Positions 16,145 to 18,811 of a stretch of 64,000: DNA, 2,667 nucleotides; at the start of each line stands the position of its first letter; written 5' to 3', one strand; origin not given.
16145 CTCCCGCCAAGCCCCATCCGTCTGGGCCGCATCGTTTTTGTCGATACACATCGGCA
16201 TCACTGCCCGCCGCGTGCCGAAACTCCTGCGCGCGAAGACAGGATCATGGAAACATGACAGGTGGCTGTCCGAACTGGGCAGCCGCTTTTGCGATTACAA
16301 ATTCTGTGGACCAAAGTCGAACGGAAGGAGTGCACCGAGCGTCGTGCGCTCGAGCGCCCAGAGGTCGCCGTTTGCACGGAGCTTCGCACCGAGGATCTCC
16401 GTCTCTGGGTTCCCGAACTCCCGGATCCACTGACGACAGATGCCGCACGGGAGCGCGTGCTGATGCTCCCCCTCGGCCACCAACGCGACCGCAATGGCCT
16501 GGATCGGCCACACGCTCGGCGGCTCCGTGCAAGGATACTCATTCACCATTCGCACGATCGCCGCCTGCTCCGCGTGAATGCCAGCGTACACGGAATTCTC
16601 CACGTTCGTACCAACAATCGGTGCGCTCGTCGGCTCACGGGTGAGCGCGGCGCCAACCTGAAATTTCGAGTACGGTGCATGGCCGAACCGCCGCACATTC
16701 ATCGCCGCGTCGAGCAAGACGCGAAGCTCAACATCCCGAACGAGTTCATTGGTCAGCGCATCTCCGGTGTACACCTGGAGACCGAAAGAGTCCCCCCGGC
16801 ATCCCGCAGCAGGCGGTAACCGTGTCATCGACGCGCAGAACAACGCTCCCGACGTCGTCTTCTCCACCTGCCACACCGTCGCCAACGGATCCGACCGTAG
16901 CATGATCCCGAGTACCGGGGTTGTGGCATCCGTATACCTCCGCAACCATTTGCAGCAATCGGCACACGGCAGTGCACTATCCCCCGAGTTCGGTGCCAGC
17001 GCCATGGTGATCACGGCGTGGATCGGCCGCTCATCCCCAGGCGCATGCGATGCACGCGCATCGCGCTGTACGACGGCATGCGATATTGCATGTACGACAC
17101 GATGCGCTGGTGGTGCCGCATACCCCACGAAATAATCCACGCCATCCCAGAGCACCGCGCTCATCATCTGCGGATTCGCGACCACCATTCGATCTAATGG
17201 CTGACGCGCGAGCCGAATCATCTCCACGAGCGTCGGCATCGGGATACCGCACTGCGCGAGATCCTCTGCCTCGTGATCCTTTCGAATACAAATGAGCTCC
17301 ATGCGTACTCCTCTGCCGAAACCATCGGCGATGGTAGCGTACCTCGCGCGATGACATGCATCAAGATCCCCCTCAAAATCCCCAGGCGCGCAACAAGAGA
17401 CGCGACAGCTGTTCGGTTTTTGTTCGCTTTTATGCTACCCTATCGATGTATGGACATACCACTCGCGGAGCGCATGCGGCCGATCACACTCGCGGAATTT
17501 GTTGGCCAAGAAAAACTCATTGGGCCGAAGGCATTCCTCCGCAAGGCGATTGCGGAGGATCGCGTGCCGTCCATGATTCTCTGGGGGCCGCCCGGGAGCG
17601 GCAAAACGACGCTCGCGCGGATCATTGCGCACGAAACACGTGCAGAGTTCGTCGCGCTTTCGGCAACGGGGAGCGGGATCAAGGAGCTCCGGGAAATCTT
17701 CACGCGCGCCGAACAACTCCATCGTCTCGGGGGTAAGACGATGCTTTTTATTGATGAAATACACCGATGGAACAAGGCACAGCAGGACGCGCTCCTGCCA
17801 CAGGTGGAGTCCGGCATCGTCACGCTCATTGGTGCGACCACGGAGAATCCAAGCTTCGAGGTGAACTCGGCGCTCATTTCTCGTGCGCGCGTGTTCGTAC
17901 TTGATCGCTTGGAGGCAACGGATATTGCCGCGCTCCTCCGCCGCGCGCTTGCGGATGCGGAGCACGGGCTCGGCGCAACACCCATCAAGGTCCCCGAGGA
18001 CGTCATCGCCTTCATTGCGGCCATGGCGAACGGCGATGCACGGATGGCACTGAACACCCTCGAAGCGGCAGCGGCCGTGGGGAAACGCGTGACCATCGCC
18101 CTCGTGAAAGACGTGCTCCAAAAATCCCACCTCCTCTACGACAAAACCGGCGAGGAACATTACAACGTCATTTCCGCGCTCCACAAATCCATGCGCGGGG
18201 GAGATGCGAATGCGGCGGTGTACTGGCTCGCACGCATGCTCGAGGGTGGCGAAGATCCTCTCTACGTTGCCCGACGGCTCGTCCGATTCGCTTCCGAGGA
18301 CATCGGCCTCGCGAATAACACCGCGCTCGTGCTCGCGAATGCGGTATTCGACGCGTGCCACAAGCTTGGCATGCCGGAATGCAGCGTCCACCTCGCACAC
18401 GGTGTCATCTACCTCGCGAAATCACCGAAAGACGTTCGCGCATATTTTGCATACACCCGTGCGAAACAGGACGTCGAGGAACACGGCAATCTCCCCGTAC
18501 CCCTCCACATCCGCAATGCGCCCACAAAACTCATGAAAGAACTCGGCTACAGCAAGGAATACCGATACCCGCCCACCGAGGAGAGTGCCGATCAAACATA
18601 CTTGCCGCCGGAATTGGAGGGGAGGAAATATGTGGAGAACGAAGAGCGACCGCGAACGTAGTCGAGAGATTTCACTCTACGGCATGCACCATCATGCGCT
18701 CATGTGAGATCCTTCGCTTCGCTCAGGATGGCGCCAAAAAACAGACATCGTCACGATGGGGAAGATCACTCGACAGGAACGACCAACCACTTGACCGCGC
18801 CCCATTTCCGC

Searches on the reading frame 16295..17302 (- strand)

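Call 17: search_protein_families(library=pfam, proteins=[window:16295-17302:-], max_evalue=0.001)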
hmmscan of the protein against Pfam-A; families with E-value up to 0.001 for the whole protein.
window:16295-17302:- (335 aa): 1 family
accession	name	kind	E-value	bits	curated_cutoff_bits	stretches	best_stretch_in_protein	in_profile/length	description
PF00383.29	dCMP_cyt_deam_1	-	1.3e-11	44.8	25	1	196-299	7-96/102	Cytidine and deoxycytidylate deaminase zinc-binding region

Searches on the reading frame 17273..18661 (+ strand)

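Call 17: search_protein_families(library=pfam, proteins=[window:17273-18661:+], max_evalue=0.001)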
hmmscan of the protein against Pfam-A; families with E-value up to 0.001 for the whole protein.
window:17273-18661:+ (462 aa): 16 families
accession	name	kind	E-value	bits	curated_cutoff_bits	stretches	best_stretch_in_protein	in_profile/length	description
PF12002.13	MgsA_C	-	1.6e-56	191.3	27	1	309-458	1-152/167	MgsA AAA+ ATPase C terminal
PF16193.11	AAA_assoc_2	-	1.7e-25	89.5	34.3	1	236-308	3-81/81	AAA C-terminal domain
PF00004.35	AAA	-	3e-18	67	21.2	1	101-207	1-125/131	ATPase family associated with various cellular activities (AAA)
PF05496.18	RuvB_N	-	4.1e-16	59.6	27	1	68-186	1-116/159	Holliday junction DNA helicase RuvB P-loop domain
PF13191.12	AAA_16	-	9.8e-08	33.1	32.6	1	76-219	2-147/167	AAA ATPase domain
PF07728.20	AAA_5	-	7.5e-07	29.7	22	1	101-187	2-99/139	AAA domain (dynein-related subfamily)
PF13604.12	AAA_30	-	5.8e-06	26.6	27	1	92-194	12-130/191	AAA domain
PF13173.12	AAA_14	-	1.6e-05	25.4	27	1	101-171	5-79/129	AAA domain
PF20720.3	nSTAND3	-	2.5e-05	24.4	27.2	1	101-148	20-67/155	Novel STAND NTPase 3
PF13401.12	AAA_22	-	4.2e-05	24.3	27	1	100-145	7-56/130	AAA domain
PF01078.27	Mg_chelatase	-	6.3e-05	22.9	20.3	0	100-118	24-42/207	Magnesium chelatase, subunit ChlI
PF00158.32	Sigma54_activat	-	7.1e-05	23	20.2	0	100-192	24-131/168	Sigma-54 interaction domain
PF22703.2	Cdc6_lid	-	8.5e-05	22.8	27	1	240-269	17-49/68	Cdc6 AAA+ ATPase-type lid domain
PF14532.12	Sigma54_activ_2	-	0.00015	22.4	25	1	101-180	24-95/138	Sigma-54 interaction domain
PF13245.12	AAA_19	-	0.00018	22.2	25.1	1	99-211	12-97/134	AAA domain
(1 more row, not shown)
